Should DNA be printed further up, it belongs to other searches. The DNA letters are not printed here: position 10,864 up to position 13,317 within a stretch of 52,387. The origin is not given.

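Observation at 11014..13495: Peptide - hairpin - B12-type radical SAM with fused PqqD/RRE domain: candidate undescribed RiPP pathway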

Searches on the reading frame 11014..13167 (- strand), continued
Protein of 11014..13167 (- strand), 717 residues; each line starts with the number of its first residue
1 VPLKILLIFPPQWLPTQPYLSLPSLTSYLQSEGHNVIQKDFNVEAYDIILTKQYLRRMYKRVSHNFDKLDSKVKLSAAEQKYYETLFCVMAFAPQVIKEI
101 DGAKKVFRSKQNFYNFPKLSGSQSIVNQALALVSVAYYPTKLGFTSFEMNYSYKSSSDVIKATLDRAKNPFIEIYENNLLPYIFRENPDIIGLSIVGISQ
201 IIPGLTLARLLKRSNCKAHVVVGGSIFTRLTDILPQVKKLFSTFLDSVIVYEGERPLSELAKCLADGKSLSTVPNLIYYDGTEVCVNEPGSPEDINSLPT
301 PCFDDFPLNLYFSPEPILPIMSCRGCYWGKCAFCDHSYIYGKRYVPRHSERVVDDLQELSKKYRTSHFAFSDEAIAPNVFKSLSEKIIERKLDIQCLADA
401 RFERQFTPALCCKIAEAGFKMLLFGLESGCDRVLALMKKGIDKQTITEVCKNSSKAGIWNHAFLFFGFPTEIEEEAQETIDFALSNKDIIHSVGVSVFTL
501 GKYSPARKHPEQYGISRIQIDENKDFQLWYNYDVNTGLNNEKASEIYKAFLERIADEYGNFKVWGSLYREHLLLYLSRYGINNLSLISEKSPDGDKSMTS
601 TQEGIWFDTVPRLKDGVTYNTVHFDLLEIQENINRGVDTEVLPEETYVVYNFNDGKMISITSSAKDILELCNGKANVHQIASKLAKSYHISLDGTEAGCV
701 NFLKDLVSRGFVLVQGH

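Call 12: find_encoding_contigs(protein=P0080, flank=5000, max_places=2)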
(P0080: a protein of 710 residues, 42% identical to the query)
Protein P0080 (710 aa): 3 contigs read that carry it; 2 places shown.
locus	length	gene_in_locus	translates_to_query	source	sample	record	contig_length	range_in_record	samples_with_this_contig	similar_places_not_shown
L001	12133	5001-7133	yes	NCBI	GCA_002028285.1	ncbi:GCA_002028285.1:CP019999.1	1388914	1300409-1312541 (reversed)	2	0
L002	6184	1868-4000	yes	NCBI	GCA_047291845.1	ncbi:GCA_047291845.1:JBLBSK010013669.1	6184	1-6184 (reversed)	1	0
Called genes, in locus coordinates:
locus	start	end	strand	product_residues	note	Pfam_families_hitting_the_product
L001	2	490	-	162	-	PF12802:MarR_2 (weak)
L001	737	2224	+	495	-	PF13486:Dehalogenase, PF12838:Fer4_7 (weak), PF13484:Fer4_16 (weak)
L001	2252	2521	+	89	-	PF27193:VcrB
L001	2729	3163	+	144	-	PF01047:MarR, PF12802:MarR_2, PF13412:HTH_24, PF13463:HTH_27 (weak), PF09339:HTH_IclR (weak)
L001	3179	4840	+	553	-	PF00083:Sugar_tr, PF06609:TRI12, PF07690:MFS_1, PF12832:MFS_1_like (faint)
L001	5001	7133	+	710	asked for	PF02310:B12-binding, PF04055:Radical_SAM, PF05402:PqqD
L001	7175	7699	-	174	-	PF12802:MarR_2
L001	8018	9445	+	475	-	PF13486:Dehalogenase, PF13484:Fer4_16 (weak)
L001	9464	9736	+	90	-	PF27193:VcrB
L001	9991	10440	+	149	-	PF12802:MarR_2 (weak), PF01047:MarR, PF22166:WHD_ArnR1 (weak)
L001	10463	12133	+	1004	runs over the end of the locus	PF00873:ACR_tran, PF02355:SecD_SecF_C (faint), PF03176:MMPL (weak)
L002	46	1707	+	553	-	PF00083:Sugar_tr, PF06609:TRI12, PF07690:MFS_1, PF12832:MFS_1_like (faint)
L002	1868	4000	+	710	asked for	PF02310:B12-binding, PF04055:Radical_SAM, PF05402:PqqD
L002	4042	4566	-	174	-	PF12802:MarR_2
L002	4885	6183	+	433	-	?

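Call 13: find_encoding_contigs(protein=P0007, flank=6000, max_places=2)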
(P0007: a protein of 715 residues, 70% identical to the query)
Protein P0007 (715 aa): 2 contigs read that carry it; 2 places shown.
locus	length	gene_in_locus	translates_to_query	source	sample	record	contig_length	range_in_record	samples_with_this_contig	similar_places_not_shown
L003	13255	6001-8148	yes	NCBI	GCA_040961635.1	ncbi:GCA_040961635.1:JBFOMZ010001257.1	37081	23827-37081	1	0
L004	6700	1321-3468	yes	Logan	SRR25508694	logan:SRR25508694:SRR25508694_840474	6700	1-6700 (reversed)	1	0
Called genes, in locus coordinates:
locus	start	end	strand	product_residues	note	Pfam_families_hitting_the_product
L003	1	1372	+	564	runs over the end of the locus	PF19614:DUF6119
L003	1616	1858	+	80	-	-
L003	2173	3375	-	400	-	-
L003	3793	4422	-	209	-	PF01810:LysE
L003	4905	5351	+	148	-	-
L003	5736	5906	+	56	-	-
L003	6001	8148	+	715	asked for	PF04055:Radical_SAM, PF05402:PqqD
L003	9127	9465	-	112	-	PF12844:HTH_19, PF13560:HTH_31, PF01381:HTH_3, PF13443:HTH_26 (weak)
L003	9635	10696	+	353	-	-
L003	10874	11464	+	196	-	PF13646:HEAT_2, PF03130:HEAT_PBS (weak)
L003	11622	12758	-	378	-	-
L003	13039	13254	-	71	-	?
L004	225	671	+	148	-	-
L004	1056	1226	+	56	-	-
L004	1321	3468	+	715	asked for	PF04055:Radical_SAM, PF05402:PqqD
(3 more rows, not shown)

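Call 19: find_related_loci(query=A1, collection=genome_contigs, flank=4000)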
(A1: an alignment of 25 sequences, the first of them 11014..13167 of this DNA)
Query A1 (717 aa) in genome_contigs; peptide patterns used: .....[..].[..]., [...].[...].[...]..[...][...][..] (x = any residue, [..] = any of these).
600 stretches matched a pattern (row limit reached: there are more); 593 encode a relative of the query (tblastn E <= 1e-3); the best 80 are kept; 79 distinct loci.
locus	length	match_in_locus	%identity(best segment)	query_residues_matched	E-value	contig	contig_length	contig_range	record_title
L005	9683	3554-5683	45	3-714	0e+0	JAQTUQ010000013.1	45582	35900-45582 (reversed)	MAG: Dehalococcoidales bacterium isolate STB_68 NODE_1652_length_45582_cov_4.194302_Sandtown_B, whole genome shotgun seq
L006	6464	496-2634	40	7-715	0e+0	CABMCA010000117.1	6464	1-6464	uncultured archaeon isolate LFW-24 genome assembly, contig: LFW24_87, whole genome shotgun sequence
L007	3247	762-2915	40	7-712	3e-176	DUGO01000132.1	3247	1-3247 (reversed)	MAG TPA_asm: Candidatus Methanoperedenaceae archaeon isolate UBA10536 contig_11131, whole genome shotgun sequence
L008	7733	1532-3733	39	4-712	1e-158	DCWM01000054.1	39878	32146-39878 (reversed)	MAG TPA_asm: Dehalococcoidia bacterium UBA2162 UBA2162_contig_5272, whole genome shotgun sequence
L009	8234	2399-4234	40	3-609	2e-150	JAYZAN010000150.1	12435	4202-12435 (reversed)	MAG: Nitrospinota bacterium isolate XB_MAG1184 DB_MAG1184_0150, whole genome shotgun sequence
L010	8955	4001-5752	43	3-585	4e-149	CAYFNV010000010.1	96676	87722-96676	MAG TPA_asm: uncultured Nitrospina sp. isolate ERP019367_co1_61 genome assembly, contig: NODE_295_length_96676_cov_28.69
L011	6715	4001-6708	42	3-598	5e-148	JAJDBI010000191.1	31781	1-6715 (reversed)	MAG: Nitrospinaceae bacterium isolate OFTM91 OFTM91_190, whole genome shotgun sequence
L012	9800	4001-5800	40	3-601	2e-147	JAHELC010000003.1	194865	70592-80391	MAG: Nitrospinaceae bacterium isolate Ww603 NODE_25_length_194865_cov_5.737050, whole genome shotgun sequence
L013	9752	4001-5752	43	3-585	2e-146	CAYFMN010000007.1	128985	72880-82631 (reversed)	MAG TPA_asm: uncultured Nitrospinota bacterium isolate ERP019367_co1_96 genome assembly, contig: NODE_184_length_128985_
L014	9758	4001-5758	40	1-580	8e-146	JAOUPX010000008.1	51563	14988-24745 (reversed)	MAG: Nitrospinota bacterium isolate 8_1_Oct_SF_Bin69 8_1_Oct_SF_Bin69_scaffold_225_c1, whole genome shotgun sequence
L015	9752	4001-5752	43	3-585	1e-145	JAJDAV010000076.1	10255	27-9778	MAG: Nitrospinaceae bacterium isolate OFTM135 OFTM135_75, whole genome shotgun sequence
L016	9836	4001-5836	39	3-616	3e-145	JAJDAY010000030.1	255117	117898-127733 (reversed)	MAG: Nitrospinaceae bacterium isolate OFTM181 OFTM181_29, whole genome shotgun sequence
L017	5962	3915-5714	39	3-601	5e-146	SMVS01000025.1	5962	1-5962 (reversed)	MAG: Nitrospina sp. isolate N074bin53 k141_330388, whole genome shotgun sequence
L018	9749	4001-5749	41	3-584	5e-145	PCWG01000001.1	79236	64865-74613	MAG: Nitrospinae bacterium CG11_big_fil_rev_8_21_14_0_20_45_15 CG11_8_21_14_0.20_scaffold_102_c, whole genome shotgun se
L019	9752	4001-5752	42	3-585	7e-145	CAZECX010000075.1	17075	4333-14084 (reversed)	MAG TPA_asm: uncultured Nitrospina sp. isolate binchicken_co46_167 genome assembly, contig: NODE_6235_length_17075_cov_6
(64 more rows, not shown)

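Call 20: find_related_loci(query=window:11014-13167:-, collection=metagenome_contigs, flank=4000)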
Query window:11014-13167:- (717 aa) in metagenome_contigs; peptide patterns used: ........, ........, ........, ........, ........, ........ (x = any residue, [..] = any of these).
396 stretches matched a pattern; 338 encode a relative of the query (tblastn E <= 1e-3); the best 80 are kept; 80 distinct loci.
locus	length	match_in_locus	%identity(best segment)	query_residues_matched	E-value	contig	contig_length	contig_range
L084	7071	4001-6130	45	3-714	0e+0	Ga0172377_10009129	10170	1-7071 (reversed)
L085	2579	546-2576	47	3-680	0e+0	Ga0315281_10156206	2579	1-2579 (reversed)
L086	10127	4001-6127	45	3-713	0e+0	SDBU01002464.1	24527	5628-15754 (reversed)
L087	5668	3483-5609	45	3-713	0e+0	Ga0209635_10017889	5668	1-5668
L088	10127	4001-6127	44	3-712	0e+0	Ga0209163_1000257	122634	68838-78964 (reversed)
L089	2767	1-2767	49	3-713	0e+0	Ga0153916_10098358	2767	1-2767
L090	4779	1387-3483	42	3-703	0e+0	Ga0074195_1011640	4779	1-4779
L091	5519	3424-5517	42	3-702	0e+0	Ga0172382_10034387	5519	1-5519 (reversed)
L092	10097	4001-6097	42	3-703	0e+0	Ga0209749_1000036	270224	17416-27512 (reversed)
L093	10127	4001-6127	42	3-712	0e+0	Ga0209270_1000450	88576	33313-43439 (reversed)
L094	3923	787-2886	42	3-712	0e+0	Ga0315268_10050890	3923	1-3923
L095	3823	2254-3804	51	3-518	0e+0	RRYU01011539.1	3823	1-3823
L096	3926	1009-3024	42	3-680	4e-180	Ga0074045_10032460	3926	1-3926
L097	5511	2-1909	44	75-713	4e-173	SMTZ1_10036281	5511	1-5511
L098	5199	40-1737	45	1-579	5e-167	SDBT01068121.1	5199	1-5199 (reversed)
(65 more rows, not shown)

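Call 24: find_encoding_contigs(protein=P0002, flank=5000, max_places=1)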
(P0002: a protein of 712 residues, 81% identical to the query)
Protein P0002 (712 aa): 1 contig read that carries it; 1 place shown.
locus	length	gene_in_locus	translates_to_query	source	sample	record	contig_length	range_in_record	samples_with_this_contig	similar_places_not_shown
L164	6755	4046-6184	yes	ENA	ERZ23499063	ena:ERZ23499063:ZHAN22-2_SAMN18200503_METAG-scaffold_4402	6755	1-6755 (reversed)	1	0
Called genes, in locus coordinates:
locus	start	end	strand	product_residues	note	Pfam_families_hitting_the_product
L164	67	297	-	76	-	-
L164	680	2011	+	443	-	PF04055:Radical_SAM, PF13353:Fer4_12 (weak)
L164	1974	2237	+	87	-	-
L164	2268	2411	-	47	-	-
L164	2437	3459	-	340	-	PF08100:Dimerisation, PF00891:Methyltransf_2, PF13489:Methyltransf_23 (weak), PF08242:Methyltransf_12 (weak), PF13649:Methyltransf_25 (weak)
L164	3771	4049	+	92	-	-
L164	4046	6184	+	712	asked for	PF04055:Radical_SAM, PF05402:PqqD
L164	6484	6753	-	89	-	?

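Call 25: find_encoding_contigs(protein=P0006, flank=5000, max_places=1)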
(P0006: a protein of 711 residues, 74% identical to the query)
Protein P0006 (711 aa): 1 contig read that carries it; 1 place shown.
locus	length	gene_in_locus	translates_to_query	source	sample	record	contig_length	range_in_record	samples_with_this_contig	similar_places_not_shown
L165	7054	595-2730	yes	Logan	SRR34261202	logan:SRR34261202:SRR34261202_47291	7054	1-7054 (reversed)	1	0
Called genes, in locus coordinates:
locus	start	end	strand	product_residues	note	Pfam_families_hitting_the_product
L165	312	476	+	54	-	-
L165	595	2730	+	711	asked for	PF04055:Radical_SAM, PF05402:PqqD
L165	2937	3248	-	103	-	PF01381:HTH_3, PF13560:HTH_31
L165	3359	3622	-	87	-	-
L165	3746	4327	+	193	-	PF13302:Acetyltransf_3, PF13420:Acetyltransf_4, PF00583:Acetyltransf_1, PF13523:Acetyltransf_8, PF13508:Acetyltransf_7 (weak)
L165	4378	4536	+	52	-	-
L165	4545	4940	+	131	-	PF01850:PIN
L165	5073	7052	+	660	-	?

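Call 26: find_encoding_contigs(protein=P0009, flank=5000, max_places=2)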
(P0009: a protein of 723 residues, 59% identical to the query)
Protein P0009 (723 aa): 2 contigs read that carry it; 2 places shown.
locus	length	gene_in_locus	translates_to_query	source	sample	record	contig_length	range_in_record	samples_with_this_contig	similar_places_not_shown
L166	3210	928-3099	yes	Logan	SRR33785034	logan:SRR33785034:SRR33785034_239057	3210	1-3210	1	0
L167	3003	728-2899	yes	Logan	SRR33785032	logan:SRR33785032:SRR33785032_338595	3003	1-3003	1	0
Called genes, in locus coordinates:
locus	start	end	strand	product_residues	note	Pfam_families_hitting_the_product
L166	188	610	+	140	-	-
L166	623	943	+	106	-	-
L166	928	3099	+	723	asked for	PF02310:B12-binding (faint), PF04055:Radical_SAM, PF05402:PqqD (weak)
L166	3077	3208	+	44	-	?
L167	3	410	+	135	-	?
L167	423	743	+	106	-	-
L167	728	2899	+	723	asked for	PF02310:B12-binding (faint), PF04055:Radical_SAM, PF05402:PqqD (weak)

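Call 27: find_encoding_contigs(protein=P0013, flank=5000, max_places=1)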
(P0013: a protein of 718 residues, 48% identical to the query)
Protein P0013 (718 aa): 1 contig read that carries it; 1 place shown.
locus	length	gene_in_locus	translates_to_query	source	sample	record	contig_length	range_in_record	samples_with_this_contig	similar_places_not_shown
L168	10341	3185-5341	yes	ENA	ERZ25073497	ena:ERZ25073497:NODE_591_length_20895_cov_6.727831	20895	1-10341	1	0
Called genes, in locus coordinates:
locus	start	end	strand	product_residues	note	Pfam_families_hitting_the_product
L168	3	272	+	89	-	?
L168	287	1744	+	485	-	PF04055:Radical_SAM, PF13353:Fer4_12, PF13186:SPASM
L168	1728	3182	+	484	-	PF04055:Radical_SAM, PF13353:Fer4_12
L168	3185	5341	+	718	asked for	PF02310:B12-binding (faint), PF04055:Radical_SAM, PF05402:PqqD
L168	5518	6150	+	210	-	PF00300:His_Phos_1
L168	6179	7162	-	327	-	PF04473:DUF553, PF01841:Transglut_core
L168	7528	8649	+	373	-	PF13527:Acetyltransf_9, PF00583:Acetyltransf_1 (weak), PF13508:Acetyltransf_7 (weak)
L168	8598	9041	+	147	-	-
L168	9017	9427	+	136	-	PF01850:PIN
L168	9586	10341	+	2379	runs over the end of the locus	PF05048:NosD, PF13229:Beta_helix, PF16656:Pur_ac_phosph_N, PF13229:Beta_helix, PF05048:NosD, PF13229:Beta_helix, PF05048:NosD, PF13229:Beta_helix, +2 more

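Call 49: predict_structure(alignment_id=A1)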
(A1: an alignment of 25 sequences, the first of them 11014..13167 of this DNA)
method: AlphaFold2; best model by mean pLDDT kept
length: 717 residues; sequences in the alignment: 25
mean_pLDDT: 92.5   pTM: 0.91
mean pLDDT of the five models: 92.5, 91.0, 90.6, 89.7, 89.2
residues with pLDDT >= 90: 596; 70-90: 101; 50-70: 8; < 50: 12
segments of 3 or more residues with pLDDT < 50: 591-601
pLDDT, mean of each block of 10 residues (from residue 1): 91 91 96 96 95 98 97 96 96 96 96 93 95 94 86 90 95 97 96 94 97 92 94 93 95 93 95 95 92 94 94 96 86 85 92 98 97 95 98 97 96 98 93 88 95 97 93 97 96 93 92 92 91 90 95 92 91 95 77 46 72 91 95 92 95 91 93 93 94 92 91 79
secondary structure, 60 per line:
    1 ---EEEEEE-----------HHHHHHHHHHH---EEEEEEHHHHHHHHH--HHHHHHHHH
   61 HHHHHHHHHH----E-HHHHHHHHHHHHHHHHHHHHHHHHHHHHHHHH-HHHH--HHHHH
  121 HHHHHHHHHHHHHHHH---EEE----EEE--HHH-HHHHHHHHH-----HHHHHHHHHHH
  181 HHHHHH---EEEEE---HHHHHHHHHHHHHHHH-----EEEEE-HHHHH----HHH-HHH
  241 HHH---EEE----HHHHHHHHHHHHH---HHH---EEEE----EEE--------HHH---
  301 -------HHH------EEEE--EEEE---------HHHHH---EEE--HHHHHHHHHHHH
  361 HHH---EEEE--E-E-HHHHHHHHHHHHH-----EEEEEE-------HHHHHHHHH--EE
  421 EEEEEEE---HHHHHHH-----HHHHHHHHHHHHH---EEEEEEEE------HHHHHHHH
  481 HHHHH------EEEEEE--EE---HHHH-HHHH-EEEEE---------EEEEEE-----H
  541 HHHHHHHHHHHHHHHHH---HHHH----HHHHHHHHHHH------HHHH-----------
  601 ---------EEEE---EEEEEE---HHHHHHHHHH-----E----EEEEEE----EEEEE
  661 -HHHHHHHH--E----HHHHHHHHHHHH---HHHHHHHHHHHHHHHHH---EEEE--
elements in order (helices of 4 or more, strands of 3 or more residues): E4-9 H21-31 E35-40 H41-49 H52-70 H77-108 H110-113 H116-136 E140-142 E147-149 H156-164 H170-186 E190-194 H198-213 E219-223 H225-229 H238-243 E247-249 H254-266 E276-279 E284-286 E317-320 E323-326 H336-340 E344-346 H349-363 E367-370 H377-389 E395-400 H408-416 E419-427 H431-437 H443-455 E459-466 H473-485 E492-497 H505-508 H510-513 E515-519 E529-534 H540-557 H561-564 H569-579 H586-589 E610-613 E617-622 H626-635 E646-651 E656-660 H662-669 H677-688 H692-708 E712-715

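Call 51: fold_search(model_id=the predicted structure, library=pdb)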
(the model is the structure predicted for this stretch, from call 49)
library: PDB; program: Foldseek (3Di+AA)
matches with E <= 10: 1401; with E <= 0.001: 74
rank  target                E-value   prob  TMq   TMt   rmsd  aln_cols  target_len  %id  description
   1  5ul4                  5.4e-18  1.00  0.50  0.50   6.9       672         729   14  Structure of Cobalamin-dependent S-adenosylmethionine radical enzyme OxsB with aqua-cobalamin and S-adenosylmethionine b (released 2017-04-19)
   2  6wte_A                1.2e-17  1.00  0.46  0.57   8.0       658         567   14  Structure of radical S-adenosylmethionine methyltransferase, TsrM, from Kitasatospora setae with cobalamin and [4Fe-4S (released 2020-12-23)
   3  5ul3                  1.3e-17  1.00  0.49  0.48   6.9       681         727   14  Structure of Cobalamin-dependent S-adenosylmethionine radical enzyme OxsB with aqua-cobalamin bound (released 2017-04-19)
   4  6wte_B                2.1e-17  1.00  0.49  0.65   6.5       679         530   14  Structure of radical S-adenosylmethionine methyltransferase, TsrM, from Kitasatospora setae with cobalamin and [4Fe-4S (released 2020-12-23)
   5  5ul2                  4.9e-17  1.00  0.49  0.48  14.1       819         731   13  Structure of Apo, SeMet-labeled Cobalamin-dependent S-adenosylmethionine radical enzyme OxsB (released 2017-04-19)
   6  9ccb                  1.2e-16  1.00  0.38  0.63   9.8       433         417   18  X-ray crystal structure of methyl-coenzyme M reductase glutamine methylase (MgmA) from Methanothermobacter marburgensis  (released 2025-01-01)
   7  6wtf_A                2.1e-16  1.00  0.46  0.59   6.9       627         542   14  Structure of radical S-adenosylmethionine methyltransferase, TsrM, from Kitasatospora setae with tryptophan substrate  (released 2020-12-23)
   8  6wtf_B                8.2e-16  1.00  0.46  0.60   6.8       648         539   14  Structure of radical S-adenosylmethionine methyltransferase, TsrM, from Kitasatospora setae with tryptophan substrate  (released 2020-12-23)
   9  6fd2_A                1.7e-14  1.00  0.41  0.61   7.9       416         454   17  Radical SAM 1,2-diol dehydratase AprD4 in complex with its substrate paromamine (released 2018-01-17)
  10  6fd2_B                3.6e-14  1.00  0.40  0.60   8.0       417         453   17  Radical SAM 1,2-diol dehydratase AprD4 in complex with its substrate paromamine (released 2018-01-17)
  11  9n1d                  8.6e-14  1.00  0.40  0.44  17.6       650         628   15  Crystal structure of CysS from Corallococcus sp. CA054B with 5'-deoxyadenosine and methionine bound (released 2026-01-28)
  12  9a6d_A                2.3e-11  1.00  0.37  0.56   6.3       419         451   16  Integrative model of MTAB-YVFG by crosslinking MS and deep learning (released 2024-09-18)
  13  7mjx_A                2.6e-11  1.00  0.36  0.56   5.1       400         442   15  MiaB in the complex with 5'-deoxyadenosine, methionine and RNA (released 2021-09-15)
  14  7mjw_A                6.3e-11  1.00  0.37  0.57   4.8       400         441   15  Methylated MiaB in the complex with 5'-deoxyadenosine, methionine and RNA (released 2021-09-15)
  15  7mjy_A                1.0e-10  1.00  0.38  0.59   4.6       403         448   16  MiaB in the complex with s-adenosyl-L-homocysteine and RNA (released 2021-09-15)
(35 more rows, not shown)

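Call 66: search_protein_families(library=padloc, proteins=[window:11014-13167:-], max_evalue=0.01)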
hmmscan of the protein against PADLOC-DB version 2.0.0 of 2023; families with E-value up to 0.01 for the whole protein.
window:11014-13167:- (717 aa): 0 families

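Call 91: find_encoding_contigs(protein=P0011, flank=3000, max_places=1)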
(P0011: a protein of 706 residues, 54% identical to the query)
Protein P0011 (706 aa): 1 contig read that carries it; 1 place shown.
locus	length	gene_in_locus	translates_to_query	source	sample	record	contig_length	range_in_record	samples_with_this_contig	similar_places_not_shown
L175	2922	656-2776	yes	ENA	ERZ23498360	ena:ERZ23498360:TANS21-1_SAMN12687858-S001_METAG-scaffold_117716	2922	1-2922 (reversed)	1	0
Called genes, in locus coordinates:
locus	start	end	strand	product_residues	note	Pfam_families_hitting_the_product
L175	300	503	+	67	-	-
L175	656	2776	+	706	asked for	PF02310:B12-binding (faint), PF04055:Radical_SAM, PF05402:PqqD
